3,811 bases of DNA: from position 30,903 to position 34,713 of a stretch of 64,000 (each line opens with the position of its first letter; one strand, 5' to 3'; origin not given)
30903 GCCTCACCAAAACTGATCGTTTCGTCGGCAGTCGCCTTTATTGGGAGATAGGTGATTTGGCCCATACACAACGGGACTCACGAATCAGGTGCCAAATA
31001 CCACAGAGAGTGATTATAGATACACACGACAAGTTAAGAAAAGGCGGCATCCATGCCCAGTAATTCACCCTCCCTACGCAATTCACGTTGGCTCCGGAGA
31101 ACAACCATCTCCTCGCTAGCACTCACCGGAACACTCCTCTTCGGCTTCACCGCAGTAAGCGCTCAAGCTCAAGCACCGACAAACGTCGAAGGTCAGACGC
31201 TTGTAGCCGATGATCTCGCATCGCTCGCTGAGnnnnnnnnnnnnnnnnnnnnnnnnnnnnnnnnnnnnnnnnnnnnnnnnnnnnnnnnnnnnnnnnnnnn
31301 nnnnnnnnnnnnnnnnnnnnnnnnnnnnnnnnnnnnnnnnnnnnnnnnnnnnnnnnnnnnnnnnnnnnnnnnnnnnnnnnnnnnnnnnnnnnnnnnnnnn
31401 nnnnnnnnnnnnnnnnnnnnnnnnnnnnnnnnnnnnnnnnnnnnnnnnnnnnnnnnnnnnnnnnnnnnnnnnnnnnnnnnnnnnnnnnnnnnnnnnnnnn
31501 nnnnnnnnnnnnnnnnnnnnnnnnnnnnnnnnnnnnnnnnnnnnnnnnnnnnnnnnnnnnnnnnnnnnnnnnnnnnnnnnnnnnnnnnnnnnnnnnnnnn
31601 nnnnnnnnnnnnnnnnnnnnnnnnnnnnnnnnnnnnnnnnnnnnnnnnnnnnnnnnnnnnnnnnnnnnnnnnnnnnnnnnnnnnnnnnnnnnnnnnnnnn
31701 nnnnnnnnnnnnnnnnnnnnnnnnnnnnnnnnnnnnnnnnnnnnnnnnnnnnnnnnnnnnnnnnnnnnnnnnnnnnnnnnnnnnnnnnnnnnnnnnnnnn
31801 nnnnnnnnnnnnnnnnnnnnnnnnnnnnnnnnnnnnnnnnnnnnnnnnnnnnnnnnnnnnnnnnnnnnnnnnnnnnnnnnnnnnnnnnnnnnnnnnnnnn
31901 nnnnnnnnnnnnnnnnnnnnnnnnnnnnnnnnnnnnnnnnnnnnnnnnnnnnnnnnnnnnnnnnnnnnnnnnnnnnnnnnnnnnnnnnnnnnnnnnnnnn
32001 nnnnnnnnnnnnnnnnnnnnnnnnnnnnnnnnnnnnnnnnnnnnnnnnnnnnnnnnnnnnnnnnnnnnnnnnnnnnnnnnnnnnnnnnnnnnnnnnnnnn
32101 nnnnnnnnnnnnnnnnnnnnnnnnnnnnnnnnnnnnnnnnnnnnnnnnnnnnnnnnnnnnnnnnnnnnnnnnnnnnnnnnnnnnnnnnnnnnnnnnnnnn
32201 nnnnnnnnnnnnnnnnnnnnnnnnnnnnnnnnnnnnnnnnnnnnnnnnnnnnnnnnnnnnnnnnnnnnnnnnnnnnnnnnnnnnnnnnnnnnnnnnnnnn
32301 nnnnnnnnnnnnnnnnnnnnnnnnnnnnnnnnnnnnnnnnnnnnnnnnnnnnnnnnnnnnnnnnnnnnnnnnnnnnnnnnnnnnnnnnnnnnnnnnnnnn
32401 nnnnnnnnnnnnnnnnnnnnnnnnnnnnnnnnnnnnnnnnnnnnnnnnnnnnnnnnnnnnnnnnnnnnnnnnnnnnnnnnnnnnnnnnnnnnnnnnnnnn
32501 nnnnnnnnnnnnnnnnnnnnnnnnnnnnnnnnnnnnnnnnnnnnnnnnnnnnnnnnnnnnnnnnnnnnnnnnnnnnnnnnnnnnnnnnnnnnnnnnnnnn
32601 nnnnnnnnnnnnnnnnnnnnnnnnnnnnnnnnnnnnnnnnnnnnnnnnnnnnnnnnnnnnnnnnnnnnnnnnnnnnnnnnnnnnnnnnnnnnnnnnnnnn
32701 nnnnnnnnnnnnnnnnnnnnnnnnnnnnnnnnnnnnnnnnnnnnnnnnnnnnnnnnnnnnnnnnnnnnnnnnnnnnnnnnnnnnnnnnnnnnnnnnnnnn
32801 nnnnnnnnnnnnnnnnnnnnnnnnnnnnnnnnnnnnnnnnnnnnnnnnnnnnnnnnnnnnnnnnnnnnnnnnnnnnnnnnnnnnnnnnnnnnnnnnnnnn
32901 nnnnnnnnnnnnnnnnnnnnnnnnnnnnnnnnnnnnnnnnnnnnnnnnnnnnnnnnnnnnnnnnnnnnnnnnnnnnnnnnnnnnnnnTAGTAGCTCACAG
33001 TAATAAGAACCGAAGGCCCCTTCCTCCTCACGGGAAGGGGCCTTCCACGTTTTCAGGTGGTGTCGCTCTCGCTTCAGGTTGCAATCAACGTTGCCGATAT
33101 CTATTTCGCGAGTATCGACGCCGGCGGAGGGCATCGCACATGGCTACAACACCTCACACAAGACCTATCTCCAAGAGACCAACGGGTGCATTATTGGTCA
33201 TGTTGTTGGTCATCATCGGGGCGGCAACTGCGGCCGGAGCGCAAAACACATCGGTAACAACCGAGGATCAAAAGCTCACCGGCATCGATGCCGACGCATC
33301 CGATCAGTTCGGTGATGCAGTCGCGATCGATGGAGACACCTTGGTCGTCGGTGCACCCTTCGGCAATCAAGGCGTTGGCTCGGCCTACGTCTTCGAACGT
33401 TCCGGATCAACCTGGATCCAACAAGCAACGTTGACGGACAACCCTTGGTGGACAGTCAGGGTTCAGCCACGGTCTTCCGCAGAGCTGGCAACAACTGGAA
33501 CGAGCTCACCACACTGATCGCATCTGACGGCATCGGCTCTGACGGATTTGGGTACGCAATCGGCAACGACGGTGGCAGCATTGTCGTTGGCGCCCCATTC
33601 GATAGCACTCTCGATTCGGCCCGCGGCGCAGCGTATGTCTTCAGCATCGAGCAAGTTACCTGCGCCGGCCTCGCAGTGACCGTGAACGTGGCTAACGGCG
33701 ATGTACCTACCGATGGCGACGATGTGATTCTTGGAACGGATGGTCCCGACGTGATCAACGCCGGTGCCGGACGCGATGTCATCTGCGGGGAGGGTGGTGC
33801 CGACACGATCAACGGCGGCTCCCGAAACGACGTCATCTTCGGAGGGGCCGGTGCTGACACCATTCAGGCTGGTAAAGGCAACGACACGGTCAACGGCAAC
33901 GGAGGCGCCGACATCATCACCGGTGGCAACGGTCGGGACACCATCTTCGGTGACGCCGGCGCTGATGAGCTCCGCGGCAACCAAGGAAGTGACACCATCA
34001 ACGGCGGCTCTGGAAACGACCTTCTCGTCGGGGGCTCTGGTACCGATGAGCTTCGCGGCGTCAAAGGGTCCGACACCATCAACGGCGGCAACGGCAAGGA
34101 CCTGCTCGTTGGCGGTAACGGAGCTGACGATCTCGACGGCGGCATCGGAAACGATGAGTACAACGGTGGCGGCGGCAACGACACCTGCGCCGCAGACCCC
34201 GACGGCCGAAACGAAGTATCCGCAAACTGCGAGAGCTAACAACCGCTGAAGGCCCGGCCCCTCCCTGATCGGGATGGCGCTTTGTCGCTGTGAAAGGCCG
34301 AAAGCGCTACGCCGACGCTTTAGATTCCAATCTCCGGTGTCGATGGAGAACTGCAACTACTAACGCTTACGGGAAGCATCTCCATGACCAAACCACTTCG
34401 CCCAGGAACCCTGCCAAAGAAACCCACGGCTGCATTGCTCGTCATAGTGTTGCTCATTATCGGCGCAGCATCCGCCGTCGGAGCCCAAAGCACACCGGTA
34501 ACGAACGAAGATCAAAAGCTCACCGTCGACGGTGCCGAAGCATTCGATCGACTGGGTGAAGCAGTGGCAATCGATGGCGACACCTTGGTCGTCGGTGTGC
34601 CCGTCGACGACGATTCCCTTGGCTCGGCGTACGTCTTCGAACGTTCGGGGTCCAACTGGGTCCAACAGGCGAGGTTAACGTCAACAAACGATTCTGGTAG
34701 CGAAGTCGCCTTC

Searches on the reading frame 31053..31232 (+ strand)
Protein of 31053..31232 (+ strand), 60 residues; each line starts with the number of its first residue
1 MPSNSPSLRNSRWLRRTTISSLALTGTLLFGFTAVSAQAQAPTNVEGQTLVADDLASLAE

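Call 59: search_protein_families(library=ncbifam, proteins=[window:31053-31232:+], max_evalue=10)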
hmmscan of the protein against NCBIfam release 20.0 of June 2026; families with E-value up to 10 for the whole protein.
seq(60 aa): 1 family
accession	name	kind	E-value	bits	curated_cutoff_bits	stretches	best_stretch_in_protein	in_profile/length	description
TIGR04429.1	Phr_nterm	subfamily_domain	0.12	12.9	25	1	19-33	8-22/28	Phr family secreted Rap phosphatase inhibitor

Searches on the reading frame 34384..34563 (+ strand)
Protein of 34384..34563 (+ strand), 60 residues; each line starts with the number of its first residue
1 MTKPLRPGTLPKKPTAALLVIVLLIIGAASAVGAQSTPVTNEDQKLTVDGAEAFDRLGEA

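Call 59: search_protein_families(library=ncbifam, proteins=[window:34384-34563:+], max_evalue=10)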
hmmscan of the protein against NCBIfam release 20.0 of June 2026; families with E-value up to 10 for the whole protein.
seq(60 aa): 2 families
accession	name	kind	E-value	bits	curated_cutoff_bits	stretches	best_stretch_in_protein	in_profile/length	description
NF008153.0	PRK10905.1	equivalog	0.06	12.5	256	1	17-43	103-129/424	cell division protein DamX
TIGR03894.1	chp_P_marinus_1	hypoth_equivalog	0.2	12.1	67.75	1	2-30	17-44/95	TIGR03894 family protein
